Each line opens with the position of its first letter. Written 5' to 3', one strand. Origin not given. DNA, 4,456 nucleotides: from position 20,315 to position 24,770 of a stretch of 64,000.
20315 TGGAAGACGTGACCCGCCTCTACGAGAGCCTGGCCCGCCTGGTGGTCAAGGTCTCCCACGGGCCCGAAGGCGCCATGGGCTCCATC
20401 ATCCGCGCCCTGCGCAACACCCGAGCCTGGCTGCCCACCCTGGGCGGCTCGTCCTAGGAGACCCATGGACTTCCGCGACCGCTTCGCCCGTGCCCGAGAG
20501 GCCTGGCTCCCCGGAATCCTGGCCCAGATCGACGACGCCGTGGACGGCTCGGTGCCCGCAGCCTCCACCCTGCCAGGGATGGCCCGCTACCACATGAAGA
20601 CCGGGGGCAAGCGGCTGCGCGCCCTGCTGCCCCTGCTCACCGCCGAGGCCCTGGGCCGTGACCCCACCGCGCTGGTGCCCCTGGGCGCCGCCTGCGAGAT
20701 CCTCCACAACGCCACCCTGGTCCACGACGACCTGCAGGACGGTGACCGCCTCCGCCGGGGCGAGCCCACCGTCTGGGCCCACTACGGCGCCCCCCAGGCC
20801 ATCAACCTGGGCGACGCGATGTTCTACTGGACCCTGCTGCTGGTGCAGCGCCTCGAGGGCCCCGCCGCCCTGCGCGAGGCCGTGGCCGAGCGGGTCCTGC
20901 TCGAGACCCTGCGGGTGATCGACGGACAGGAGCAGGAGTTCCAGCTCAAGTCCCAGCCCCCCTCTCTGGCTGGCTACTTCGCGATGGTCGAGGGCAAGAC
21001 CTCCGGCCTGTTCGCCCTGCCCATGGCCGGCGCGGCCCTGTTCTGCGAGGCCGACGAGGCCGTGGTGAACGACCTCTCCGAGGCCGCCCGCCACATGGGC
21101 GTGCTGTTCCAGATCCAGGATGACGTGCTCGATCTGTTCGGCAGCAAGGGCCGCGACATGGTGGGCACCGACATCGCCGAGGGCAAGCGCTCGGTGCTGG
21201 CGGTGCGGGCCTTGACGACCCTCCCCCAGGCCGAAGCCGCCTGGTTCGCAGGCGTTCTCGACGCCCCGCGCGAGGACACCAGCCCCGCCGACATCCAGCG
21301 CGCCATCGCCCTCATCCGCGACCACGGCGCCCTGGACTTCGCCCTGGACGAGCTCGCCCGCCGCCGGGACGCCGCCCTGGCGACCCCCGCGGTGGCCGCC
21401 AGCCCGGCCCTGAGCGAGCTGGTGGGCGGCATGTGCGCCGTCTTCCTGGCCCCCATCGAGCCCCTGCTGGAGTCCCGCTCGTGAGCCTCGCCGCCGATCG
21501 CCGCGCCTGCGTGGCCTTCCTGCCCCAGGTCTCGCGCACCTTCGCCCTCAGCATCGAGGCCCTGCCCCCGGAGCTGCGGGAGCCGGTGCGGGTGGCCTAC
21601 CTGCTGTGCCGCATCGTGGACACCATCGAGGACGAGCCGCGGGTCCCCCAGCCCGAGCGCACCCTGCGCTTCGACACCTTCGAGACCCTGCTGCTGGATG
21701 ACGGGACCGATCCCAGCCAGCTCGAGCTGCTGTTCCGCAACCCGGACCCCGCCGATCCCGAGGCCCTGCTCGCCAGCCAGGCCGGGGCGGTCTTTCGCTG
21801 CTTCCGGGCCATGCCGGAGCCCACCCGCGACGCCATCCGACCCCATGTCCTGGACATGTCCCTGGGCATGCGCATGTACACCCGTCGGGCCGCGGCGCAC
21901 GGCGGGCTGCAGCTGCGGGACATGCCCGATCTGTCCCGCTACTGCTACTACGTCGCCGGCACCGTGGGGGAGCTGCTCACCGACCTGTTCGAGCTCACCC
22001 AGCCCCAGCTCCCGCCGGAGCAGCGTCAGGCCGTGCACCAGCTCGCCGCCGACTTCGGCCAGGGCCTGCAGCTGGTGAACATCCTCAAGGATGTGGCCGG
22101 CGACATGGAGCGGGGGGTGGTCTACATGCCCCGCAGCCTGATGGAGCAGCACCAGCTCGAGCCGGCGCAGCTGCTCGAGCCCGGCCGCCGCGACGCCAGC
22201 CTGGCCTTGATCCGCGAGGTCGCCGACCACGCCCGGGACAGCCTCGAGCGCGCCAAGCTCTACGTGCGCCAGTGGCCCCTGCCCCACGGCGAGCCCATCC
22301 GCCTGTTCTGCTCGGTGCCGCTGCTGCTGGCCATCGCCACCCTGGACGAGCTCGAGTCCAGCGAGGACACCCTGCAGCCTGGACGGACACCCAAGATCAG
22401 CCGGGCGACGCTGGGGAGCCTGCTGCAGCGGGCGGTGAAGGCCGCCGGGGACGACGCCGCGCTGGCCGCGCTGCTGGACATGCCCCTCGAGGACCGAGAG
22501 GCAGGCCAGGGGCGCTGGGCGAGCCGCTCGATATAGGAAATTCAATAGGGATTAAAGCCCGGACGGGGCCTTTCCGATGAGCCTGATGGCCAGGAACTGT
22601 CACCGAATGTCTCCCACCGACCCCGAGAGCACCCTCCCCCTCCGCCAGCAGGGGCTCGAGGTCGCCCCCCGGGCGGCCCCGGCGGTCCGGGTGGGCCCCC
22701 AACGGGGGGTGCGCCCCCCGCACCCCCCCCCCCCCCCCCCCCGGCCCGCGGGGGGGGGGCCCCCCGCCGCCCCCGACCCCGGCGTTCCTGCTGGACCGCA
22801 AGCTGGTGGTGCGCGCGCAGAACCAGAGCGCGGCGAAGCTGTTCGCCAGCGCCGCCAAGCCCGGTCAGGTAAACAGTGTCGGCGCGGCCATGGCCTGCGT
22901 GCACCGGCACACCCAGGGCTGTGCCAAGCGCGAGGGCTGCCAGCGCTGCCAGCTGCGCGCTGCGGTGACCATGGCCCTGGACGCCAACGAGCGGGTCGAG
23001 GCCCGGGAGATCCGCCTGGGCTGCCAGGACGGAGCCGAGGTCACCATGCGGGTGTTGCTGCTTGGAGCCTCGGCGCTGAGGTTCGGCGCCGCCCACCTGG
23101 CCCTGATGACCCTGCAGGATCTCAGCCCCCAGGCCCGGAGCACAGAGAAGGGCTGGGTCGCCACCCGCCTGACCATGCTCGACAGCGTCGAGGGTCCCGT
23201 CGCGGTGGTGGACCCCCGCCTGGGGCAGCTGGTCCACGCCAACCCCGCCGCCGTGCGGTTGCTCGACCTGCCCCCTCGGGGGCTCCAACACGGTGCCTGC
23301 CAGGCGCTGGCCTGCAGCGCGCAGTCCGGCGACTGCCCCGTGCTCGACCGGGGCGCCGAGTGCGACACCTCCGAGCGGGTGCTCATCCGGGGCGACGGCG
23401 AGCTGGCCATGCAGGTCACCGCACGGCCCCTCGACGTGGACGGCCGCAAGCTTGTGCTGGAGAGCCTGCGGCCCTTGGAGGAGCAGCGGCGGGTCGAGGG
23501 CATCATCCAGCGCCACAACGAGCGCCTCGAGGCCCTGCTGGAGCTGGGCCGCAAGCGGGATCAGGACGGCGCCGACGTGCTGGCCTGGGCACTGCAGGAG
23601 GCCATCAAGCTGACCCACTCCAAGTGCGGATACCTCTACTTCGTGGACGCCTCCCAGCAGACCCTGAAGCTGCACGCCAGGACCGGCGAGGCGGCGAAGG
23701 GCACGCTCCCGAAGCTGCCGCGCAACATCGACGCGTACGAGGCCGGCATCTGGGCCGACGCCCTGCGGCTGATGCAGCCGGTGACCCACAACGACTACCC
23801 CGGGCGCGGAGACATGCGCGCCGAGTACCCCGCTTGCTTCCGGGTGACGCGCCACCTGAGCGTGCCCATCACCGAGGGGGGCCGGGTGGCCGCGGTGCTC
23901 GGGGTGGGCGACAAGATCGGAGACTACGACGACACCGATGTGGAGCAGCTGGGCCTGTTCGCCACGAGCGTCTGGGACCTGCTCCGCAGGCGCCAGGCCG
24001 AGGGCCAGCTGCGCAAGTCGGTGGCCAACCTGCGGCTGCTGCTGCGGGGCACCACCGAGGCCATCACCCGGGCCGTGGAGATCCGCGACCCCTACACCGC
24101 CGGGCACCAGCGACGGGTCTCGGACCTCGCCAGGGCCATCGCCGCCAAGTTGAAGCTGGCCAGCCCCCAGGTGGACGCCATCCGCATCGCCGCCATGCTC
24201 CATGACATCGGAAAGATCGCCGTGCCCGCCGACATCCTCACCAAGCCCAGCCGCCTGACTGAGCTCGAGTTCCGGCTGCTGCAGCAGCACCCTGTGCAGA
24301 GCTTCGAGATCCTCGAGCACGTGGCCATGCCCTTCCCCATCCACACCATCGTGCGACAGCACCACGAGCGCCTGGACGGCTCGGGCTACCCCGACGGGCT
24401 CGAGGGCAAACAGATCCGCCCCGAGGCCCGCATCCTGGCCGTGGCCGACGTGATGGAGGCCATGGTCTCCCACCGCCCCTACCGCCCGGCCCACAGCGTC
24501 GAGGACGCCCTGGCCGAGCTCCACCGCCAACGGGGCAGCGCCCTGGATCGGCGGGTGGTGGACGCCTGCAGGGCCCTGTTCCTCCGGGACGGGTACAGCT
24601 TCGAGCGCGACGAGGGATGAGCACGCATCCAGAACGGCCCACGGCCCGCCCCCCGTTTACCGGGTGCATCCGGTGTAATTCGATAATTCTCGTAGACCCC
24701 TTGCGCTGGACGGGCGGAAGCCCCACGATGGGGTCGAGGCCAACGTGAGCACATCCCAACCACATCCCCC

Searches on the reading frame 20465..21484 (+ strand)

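Call 10: search_protein_families(library=pfam, proteins=[window:20465-21484:+], max_evalue=0.01)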
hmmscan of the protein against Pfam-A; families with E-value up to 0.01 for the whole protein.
window:20465-21484:+ (339 aa): 1 family
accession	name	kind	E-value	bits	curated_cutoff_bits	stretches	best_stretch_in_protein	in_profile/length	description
PF00348.22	polyprenyl_synt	-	2.9e-53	181.1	27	1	36-282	4-249/251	Polyprenyl synthetase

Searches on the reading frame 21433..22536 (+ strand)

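Call 10: search_protein_families(library=pfam, proteins=[window:21433-22536:+], max_evalue=0.01)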
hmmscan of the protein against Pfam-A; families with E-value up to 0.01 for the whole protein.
window:21433-22536:+ (367 aa): 1 family
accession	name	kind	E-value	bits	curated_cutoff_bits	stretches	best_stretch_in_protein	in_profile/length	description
PF00494.24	SQS_PSY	-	3.3e-55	188.1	26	1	31-324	2-261/263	Squalene/phytoene synthase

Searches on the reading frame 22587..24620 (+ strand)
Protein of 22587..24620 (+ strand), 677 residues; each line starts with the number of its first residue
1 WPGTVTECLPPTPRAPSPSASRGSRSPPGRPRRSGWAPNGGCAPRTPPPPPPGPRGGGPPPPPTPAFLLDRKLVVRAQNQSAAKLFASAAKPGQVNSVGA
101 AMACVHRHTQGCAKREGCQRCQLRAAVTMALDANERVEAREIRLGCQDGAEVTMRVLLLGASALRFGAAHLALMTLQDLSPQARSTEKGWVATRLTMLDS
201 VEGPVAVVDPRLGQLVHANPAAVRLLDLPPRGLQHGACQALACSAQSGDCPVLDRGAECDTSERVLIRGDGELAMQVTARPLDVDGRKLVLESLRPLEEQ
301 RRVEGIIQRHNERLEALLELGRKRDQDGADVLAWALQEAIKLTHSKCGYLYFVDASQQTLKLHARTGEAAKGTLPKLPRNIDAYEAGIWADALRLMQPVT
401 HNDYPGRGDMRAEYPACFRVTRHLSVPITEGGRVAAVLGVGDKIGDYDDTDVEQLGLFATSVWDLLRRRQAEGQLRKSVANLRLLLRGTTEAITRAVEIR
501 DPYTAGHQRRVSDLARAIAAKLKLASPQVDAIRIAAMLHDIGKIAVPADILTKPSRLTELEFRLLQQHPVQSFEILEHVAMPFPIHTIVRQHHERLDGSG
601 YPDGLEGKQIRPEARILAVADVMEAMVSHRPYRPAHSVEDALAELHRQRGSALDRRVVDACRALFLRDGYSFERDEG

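Call 10: search_protein_families(library=pfam, proteins=[window:22587-24620:+], max_evalue=0.01)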
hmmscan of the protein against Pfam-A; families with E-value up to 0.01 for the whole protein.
window:22587-24620:+ (677 aa): 8 families
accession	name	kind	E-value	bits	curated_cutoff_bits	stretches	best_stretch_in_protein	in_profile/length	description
PF13487.12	HD_5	-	1.7e-42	145.5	27.2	1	493-657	3-170/170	HD domain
PF01966.28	HD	-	4.6e-21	75.7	22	1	505-626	2-116/116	HD domain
PF13185.12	GAF_2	-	4.3e-20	72.7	28.6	1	330-466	6-135/136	GAF domain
PF17765.7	MLTR_LBD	-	7.8e-06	26.5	26.3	0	63-97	14-50/168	MmyB-like transcription regulator ligand binding domain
PF01590.32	GAF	-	3.6e-05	24.7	22.4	1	330-462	4-129/133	GAF domain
PF08668.18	HDOD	-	0.0005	20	22.9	1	505-547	96-136/196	HDOD domain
PF13188.13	PAS_8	-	0.00065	20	21.8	0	196-232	5-40/65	PAS domain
PF13426.13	PAS_9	-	0.0094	16.7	27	0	209-292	7-96/103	PAS domain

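Call 11: find_homologous_proteins(query=window:22776-24620:+)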
Query window:22776-24620:+ (614 aa): 1119 proteins with E <= 0.001 among 8000 candidates; the best 120 are listed.
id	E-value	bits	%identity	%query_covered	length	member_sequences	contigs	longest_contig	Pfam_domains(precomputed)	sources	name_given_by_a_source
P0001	0.0e+0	1363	100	100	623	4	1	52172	PF13185.13,PF13487.13,PF01966.29,PF17765.8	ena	-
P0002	3.3e-287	972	73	99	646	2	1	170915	PF13188.14,PF13185.13,PF13487.13,PF01966.29,PF08448.17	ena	-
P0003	6.3e-250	849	67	99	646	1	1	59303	PF13185.13,PF13487.13,PF01966.29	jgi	jgi:putative nucleotidyltransferase with HDIG domain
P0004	2.5e-249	847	66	99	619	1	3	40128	PF13185.13,PF13487.13,PF01966.29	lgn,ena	-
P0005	5.0e-246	836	65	100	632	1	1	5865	PF13188.14,PF13185.13,PF13487.13,PF01966.29,PF08448.17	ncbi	-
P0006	7.0e-156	538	48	99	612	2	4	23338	PF13185.13,PF13487.13,PF01966.29,PF08448.17,PF00989.32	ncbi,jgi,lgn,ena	-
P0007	5.9e-136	473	48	80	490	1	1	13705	PF13426.14,PF13185.13,PF13487.13,PF01966.29,PF01590.33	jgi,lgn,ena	-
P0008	5.5e-105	370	42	74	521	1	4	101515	PF13426.14,PF13185.13,PF13487.13,PF01966.29,PF01590.33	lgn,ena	-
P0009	1.7e-101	359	51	56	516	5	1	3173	PF08668.19,PF13185.13,PF13487.13,PF01966.29,PF17765.8,PF01590.33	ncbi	-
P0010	3.8e-99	351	52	58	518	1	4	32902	PF08668.19,PF13185.13,PF13487.13,PF01966.29,PF01590.33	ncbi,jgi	jgi:putative nucleotidyltransferase with HDIG domain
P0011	1.7e-97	346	50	59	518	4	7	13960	PF13185.13,PF13487.13,PF01966.29,PF01590.33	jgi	jgi:putative nucleotidyltransferase with HDIG domain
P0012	3.7e-96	341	50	58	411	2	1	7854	PF13185.13,PF13487.13,PF01966.29,PF01590.33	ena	-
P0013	1.9e-93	332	48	59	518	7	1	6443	PF08668.19,PF13185.13,PF13487.13,PF01966.29,PF01590.33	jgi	jgi:putative nucleotidyltransferase with HDIG domain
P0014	7.3e-86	307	31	99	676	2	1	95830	PF13426.14,PF13188.14,PF13185.13,PF13487.13,PF01966.29,PF01590.33,PF08448.17,PF00989.32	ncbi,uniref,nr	ncbi:HD domain-containing phosphohydrolase [Desulfonatronum sp. SC1]|uniref:HD domain-containing pho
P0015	9.6e-85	303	47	37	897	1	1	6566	PF08447.19,PF13426.14,PF13188.14,PF13185.13,PF13487.13,PF01966.29,PF01590.33,PF08448.17,PF00989.32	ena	-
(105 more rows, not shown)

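Call 12: find_related_loci(query=window:22776-24620:+, collection=genome_contigs, flank=4000)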
Query window:22776-24620:+ (614 aa) in genome_contigs; peptide patterns used: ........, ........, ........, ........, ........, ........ (x = any residue, [..] = any of these).
600 stretches matched a pattern (row limit reached: there are more); 526 encode a relative of the query (tblastn E <= 1e-3); the best 80 are kept; 80 distinct loci.
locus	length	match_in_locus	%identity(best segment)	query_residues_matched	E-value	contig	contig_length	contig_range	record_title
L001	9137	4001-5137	40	234-610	8e-89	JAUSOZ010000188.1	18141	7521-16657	MAG: Deltaproteobacteria bacterium isolate E21_metabat.bin.24 E21_k141_122086, whole genome shotgun sequence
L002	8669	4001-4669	50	386-609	1e-67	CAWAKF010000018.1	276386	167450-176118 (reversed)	MAG: uncultured delta proteobacterium isolate MFD02416.bin.2.107 genome assembly, contig: contig_25452, whole genome sho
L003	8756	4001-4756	45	351-607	6e-66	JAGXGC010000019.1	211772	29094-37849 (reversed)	MAG: Sideroxydans sp. isolate LH_M3 k141_869251, whole genome shotgun sequence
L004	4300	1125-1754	50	401-610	1e-65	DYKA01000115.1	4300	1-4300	MAG TPA_asm: Vermiphilus sp. isolate SulCav_AS07-7_2_40_16 SulCav_AS07_7_17757_length_4300_cov_10_387515, whole genome s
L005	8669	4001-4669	51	387-610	1e-65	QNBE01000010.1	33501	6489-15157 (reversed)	MAG: candidate division WOR-3 bacterium isolate B36_G15 B36_Guay15_scaffold_00079, whole genome shotgun sequence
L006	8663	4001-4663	52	384-607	3e-65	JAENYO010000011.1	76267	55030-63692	MAG: Acetomicrobium hydrogeniformans isolate B5_bin.13 B5_bin13_NODE_142_length_76267_cov_27.492875, whole genome shotgu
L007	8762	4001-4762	44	351-609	2e-64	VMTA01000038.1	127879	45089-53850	MAG: Sideroxydans sp. isolate S2_22 k141_450598, whole genome shotgun sequence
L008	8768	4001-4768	45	344-610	2e-64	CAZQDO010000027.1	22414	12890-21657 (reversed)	MAG TPA_asm: uncultured Anaerolineae bacterium isolate binchicken_co338_52 genome assembly, contig: NODE_456_length_2241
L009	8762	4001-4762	46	351-609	3e-64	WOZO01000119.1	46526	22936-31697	MAG: Sideroxydans sp. isolate WOFB26 NODE_280_length_46526_cov_8.149534, whole genome shotgun sequence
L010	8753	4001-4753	48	361-610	6e-64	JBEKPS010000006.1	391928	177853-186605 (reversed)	MAG: Vulcanimicrobiaceae bacterium isolate SPRUCE 46 SPRUCE_46_6, whole genome shotgun sequence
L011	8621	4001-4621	51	401-607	2e-63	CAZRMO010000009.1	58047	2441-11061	MAG TPA_asm: uncultured Enterobacteriaceae bacterium isolate binchicken_co224_260 genome assembly, contig: NODE_349_leng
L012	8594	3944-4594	52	391-609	3e-62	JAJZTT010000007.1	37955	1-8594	MAG: Proteobacteria bacterium isolate SKS3.bin88 NODE_1498_length_37955_cov_1.806307, whole genome shotgun sequence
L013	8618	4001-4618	53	401-607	2e-62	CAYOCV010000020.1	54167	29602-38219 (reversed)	MAG TPA_asm: uncultured Desulfovibrio sp. isolate binchicken_co152_25 genome assembly, contig: NODE_695_length_54167_cov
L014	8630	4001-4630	48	401-610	3e-61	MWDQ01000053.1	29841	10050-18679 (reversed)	MAG: candidate division TA06 bacterium ADurb.Bin131 BWX89_contig000053, whole genome shotgun sequence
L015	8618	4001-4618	52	401-607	1e-60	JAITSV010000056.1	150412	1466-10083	MAG: Desulfovibrio sp. isolate Rs511_bin20 k119_56317, whole genome shotgun sequence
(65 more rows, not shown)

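Call 14: find_encoding_contigs(protein=P0001, flank=5000, max_places=6)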
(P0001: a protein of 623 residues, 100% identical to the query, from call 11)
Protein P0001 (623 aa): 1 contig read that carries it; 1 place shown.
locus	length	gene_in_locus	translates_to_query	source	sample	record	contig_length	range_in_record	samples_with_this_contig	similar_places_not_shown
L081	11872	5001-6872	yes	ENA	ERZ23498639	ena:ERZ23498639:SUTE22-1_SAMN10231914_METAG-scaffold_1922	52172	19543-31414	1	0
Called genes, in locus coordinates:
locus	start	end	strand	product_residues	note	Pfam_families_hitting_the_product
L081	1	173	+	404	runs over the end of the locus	PF00990:GGDEF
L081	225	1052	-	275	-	-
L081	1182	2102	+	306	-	-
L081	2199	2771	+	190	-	-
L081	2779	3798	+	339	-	PF00348:polyprenyl_synt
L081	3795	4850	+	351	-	PF00494:SQS_PSY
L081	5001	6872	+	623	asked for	PF17765:MLTR_LBD (faint), PF13185:GAF_2, PF13487:HD_5, PF01966:HD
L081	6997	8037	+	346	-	PF13487:HD_5, PF01966:HD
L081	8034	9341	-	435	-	PF00464:SHMT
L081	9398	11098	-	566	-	-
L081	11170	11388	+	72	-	PF11197:DUF2835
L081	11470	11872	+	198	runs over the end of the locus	-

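Call 15: find_encoding_contigs(protein=P0002, flank=5000, max_places=4)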
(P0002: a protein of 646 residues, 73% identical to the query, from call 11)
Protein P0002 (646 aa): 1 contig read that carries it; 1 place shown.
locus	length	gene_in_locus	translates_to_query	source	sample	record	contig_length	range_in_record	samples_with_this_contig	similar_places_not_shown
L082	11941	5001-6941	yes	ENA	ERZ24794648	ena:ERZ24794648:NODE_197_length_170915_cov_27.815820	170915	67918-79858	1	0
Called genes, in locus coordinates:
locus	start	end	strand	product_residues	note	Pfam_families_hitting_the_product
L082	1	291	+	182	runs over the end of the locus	PF16036:Chalcone_3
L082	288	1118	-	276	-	-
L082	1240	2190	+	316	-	-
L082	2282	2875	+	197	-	-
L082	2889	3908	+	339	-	PF00348:polyprenyl_synt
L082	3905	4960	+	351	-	PF00494:SQS_PSY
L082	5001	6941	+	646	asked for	PF08448:PAS_4 (faint), PF13188:PAS_8 (faint), PF13185:GAF_2, PF13487:HD_5, PF01966:HD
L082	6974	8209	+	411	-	PF01590:GAF (faint), PF13185:GAF_2, PF13487:HD_5, PF01966:HD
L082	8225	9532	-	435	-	PF00464:SHMT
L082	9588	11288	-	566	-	-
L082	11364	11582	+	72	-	PF11197:DUF2835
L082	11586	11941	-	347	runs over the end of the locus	PF16697:Yop-YscD_cpl, PF00498:FHA, PF00990:GGDEF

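Call 16: list_cluster_members(proteins=[P0001])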
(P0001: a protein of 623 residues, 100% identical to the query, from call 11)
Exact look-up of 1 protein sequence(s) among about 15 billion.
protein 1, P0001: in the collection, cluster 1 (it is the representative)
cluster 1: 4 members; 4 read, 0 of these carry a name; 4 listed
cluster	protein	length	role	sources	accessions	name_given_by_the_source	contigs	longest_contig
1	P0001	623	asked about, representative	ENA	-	-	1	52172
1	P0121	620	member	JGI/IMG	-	-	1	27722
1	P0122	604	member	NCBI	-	-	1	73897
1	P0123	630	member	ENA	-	-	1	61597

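Call 20: find_encoding_contigs(protein=P0121, flank=5000, max_places=4)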
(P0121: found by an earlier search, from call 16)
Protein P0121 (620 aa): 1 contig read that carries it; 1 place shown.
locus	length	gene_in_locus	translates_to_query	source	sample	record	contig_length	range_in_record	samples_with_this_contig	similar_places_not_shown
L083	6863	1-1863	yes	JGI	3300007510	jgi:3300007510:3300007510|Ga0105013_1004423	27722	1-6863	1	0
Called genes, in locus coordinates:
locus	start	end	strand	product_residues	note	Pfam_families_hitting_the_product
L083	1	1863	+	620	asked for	PF13185:GAF_2, PF13487:HD_5, PF01966:HD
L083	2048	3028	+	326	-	PF13487:HD_5, PF01966:HD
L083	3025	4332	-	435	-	PF00464:SHMT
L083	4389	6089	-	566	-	-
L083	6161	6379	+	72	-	PF11197:DUF2835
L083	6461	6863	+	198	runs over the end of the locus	-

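Call 21: find_encoding_contigs(protein=P0123, flank=5000, max_places=4)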
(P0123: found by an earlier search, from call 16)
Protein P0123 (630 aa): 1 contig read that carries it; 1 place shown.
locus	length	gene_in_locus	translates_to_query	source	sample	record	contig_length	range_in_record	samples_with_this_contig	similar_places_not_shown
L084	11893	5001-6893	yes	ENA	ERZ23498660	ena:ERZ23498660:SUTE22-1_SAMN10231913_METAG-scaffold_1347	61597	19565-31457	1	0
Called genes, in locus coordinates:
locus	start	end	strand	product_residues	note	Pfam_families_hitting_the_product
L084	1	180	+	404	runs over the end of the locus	PF00990:GGDEF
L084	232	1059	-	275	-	-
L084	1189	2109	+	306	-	-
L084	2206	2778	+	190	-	-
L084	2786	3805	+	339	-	PF00348:polyprenyl_synt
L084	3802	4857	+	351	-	PF00494:SQS_PSY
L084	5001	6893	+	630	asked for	PF17765:MLTR_LBD (faint), PF13185:GAF_2, PF13487:HD_5, PF01966:HD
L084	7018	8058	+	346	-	PF13487:HD_5, PF01966:HD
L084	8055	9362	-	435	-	PF00464:SHMT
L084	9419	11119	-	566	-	-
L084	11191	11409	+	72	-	PF11197:DUF2835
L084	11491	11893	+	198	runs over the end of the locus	-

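Call 22: find_encoding_contigs(protein=P0122, flank=5000, max_places=4)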
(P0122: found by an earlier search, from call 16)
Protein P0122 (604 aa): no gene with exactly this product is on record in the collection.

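Call 46: find_encoding_contigs(protein=P0003, flank=1500, max_places=2)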
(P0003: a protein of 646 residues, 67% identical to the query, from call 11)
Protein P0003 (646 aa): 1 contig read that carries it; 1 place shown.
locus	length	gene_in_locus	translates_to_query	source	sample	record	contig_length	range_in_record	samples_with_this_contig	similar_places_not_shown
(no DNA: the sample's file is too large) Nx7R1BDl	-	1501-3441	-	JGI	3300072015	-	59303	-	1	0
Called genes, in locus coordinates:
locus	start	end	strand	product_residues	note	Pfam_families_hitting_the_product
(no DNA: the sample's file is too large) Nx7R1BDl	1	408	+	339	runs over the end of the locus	PF00348:polyprenyl_synt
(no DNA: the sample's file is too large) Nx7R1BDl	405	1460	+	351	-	PF00494:SQS_PSY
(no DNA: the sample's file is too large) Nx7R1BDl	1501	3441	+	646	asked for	PF13185:GAF_2, PF13487:HD_5, PF01966:HD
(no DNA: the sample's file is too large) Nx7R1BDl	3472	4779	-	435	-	PF00464:SHMT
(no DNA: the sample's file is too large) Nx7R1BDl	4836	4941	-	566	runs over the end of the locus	-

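Call 47: find_encoding_contigs(protein=P0005, flank=1500, max_places=2)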
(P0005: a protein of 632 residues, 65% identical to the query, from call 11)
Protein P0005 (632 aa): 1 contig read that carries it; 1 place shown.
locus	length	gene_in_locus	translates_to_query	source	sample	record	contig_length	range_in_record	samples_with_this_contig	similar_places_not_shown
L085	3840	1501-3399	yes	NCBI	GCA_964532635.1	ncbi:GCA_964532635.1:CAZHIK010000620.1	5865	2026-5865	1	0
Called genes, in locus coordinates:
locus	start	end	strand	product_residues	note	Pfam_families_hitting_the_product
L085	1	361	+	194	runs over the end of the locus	-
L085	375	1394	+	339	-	PF00348:polyprenyl_synt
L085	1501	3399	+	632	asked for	PF08448:PAS_4 (faint), PF13188:PAS_8 (faint), PF13185:GAF_2, PF13487:HD_5, PF01966:HD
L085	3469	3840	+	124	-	?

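Call 48: find_encoding_contigs(protein=P0004, flank=1500, max_places=3)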
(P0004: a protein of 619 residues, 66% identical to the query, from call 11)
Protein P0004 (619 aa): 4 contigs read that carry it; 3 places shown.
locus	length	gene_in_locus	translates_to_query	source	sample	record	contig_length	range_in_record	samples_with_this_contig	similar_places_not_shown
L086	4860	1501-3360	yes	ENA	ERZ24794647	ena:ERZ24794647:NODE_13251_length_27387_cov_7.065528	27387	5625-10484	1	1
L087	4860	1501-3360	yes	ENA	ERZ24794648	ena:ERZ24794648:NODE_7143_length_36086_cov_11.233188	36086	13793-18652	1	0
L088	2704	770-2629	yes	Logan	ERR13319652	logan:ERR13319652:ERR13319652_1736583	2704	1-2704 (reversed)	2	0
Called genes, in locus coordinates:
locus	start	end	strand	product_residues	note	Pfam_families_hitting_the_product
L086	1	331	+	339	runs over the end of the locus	PF00348:polyprenyl_synt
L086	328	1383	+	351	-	PF00494:SQS_PSY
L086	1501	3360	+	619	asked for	PF13185:GAF_2, PF13487:HD_5, PF01966:HD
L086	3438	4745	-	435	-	PF00464:SHMT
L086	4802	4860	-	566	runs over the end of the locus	-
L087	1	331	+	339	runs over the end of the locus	PF00348:polyprenyl_synt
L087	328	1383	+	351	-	PF00494:SQS_PSY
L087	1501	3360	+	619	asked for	PF13185:GAF_2, PF13487:HD_5, PF01966:HD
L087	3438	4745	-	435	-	PF00464:SHMT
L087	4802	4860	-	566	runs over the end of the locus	-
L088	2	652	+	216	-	?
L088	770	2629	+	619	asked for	PF13185:GAF_2, PF13487:HD_5, PF01966:HD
